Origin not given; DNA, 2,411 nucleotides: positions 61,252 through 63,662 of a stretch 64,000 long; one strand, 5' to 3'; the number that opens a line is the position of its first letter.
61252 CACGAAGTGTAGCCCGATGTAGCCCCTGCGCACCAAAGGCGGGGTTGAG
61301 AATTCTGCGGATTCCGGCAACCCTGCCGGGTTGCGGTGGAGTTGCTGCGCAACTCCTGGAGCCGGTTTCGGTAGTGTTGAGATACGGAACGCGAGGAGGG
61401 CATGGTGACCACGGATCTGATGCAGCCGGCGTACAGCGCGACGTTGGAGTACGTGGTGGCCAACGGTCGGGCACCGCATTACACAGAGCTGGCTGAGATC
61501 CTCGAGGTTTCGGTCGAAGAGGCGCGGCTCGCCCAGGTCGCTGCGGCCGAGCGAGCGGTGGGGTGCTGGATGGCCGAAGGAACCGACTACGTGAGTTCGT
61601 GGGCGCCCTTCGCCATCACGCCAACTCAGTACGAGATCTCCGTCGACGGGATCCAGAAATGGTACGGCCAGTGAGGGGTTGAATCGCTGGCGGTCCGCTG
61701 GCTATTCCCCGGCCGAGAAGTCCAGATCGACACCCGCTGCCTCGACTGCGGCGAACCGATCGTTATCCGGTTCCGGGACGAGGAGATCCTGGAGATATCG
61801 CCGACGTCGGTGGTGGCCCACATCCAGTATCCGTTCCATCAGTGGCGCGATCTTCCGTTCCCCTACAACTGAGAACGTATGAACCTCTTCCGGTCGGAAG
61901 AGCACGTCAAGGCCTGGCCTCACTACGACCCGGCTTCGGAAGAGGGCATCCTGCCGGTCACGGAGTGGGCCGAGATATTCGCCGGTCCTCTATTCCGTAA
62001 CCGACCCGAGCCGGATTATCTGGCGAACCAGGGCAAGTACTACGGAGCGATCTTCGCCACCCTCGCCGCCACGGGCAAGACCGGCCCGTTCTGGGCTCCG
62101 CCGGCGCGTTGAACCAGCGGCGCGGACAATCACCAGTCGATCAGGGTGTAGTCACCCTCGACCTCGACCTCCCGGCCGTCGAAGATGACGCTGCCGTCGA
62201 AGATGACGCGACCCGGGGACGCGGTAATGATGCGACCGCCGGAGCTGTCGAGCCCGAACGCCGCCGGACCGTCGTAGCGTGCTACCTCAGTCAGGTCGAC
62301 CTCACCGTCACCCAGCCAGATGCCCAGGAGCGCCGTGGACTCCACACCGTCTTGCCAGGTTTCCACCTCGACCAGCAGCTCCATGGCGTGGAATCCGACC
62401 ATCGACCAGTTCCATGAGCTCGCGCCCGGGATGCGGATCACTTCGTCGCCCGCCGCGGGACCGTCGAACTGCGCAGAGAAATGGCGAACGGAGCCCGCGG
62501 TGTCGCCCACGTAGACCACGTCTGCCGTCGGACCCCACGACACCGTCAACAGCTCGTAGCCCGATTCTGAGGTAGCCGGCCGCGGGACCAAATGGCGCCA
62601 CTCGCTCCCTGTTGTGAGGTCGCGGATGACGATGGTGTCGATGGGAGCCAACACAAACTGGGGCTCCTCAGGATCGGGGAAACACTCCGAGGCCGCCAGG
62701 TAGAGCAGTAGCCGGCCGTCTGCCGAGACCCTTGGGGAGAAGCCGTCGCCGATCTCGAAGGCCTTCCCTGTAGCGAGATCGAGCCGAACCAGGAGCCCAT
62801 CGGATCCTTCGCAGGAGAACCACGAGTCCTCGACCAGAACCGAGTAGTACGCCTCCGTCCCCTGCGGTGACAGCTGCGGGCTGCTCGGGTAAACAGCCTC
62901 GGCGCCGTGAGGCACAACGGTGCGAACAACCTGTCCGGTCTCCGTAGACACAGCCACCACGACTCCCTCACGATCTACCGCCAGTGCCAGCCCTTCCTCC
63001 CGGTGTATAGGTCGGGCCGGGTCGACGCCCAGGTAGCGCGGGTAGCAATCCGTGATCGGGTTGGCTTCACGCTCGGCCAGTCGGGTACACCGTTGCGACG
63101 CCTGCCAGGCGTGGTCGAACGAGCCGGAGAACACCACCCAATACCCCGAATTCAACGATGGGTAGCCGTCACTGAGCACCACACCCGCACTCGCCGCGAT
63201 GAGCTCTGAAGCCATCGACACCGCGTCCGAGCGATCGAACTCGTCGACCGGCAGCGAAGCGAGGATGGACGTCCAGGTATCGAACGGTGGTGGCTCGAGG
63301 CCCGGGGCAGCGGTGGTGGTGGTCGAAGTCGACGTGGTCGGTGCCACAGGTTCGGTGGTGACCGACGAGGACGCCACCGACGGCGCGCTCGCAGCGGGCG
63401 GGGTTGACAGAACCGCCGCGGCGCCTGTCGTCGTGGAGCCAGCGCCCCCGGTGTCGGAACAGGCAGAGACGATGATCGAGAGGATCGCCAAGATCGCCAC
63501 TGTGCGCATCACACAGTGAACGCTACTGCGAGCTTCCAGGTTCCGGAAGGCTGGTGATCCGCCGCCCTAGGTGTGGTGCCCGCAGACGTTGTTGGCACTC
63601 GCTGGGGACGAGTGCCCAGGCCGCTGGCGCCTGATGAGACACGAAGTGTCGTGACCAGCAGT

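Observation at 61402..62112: MerB-like (organomercurial-lyase family) gene with two in-frame UGA codons at the catalytic-cysteine positions, each followed by a GGUC-loop SECIS-like hairpin: candidate double-selenocysteine protein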

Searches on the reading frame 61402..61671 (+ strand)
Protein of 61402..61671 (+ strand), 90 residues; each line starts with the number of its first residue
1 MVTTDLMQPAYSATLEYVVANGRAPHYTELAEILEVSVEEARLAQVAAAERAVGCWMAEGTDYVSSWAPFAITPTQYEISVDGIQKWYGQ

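Call 90: list_cluster_members(proteins=[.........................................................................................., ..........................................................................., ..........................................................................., window:61402-61671:+, window:61879-62109:+, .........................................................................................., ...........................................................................])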
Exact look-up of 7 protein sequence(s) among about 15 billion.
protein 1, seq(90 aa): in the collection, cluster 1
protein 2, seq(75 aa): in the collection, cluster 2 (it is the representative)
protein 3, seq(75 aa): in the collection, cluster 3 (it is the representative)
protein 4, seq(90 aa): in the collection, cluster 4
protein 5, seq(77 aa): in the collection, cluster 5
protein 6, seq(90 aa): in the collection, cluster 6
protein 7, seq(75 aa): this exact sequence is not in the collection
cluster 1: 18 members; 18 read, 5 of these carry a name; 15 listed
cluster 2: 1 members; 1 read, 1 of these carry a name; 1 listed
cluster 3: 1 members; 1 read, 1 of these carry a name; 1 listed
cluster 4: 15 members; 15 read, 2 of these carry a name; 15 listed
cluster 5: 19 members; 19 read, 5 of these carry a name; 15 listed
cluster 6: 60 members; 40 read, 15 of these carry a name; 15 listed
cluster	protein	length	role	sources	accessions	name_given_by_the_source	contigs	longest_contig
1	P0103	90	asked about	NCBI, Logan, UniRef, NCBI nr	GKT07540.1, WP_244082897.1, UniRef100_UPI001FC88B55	hypothetical protein [Desulforhabdus sp. TSK] | hypothetical protein n=1 Tax=Desulforhabdus sp. TSK TaxID=2925014 RepID=UPI001FC88B55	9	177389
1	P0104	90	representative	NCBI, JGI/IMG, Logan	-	-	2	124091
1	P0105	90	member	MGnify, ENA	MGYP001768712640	CR=1 FL=1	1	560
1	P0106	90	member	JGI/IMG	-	hypothetical protein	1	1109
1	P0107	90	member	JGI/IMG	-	DNA-directed RNA polymerase specialized sigma subunit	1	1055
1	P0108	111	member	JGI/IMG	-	hypothetical protein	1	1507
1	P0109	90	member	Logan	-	-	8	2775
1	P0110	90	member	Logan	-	-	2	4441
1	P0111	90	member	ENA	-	-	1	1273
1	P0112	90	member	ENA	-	-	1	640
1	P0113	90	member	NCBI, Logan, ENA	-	-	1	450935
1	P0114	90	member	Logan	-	-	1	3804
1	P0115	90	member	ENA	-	-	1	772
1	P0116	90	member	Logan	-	-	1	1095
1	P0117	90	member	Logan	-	-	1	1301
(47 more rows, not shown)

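Call 91: find_encoding_contigs(protein=window:61402-61671:+, flank=4000, max_places=3)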
Protein seq(90 aa) (90 aa): no gene with exactly this product is on record in the collection.

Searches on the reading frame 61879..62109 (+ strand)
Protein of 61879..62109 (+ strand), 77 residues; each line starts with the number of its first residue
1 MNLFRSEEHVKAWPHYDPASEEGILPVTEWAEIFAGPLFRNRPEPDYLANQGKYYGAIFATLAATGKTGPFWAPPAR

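Call 92: find_encoding_contigs(protein=window:61879-62109:+, flank=4000, max_places=3)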
Protein seq(77 aa) (77 aa): no gene with exactly this product is on record in the collection.

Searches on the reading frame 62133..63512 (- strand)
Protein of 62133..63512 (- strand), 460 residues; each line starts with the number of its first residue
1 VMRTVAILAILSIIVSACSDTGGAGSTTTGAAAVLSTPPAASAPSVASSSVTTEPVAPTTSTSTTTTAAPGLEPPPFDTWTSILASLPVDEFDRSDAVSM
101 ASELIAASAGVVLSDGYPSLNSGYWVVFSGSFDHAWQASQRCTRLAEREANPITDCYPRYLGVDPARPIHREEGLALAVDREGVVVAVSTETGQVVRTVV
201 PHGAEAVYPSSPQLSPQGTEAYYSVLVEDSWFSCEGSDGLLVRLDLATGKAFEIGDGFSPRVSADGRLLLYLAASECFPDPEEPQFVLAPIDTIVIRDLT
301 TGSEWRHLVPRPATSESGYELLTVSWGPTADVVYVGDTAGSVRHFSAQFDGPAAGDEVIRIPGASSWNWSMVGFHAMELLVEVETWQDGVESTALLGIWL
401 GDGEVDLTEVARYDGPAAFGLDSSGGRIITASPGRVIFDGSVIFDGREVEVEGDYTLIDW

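Call 76: search_protein_families(library=pfam, proteins=[window:62133-63512:-], max_evalue=0.00001)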
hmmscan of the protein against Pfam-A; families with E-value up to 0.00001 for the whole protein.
window:62133-63512:- (460 aa): 0 families
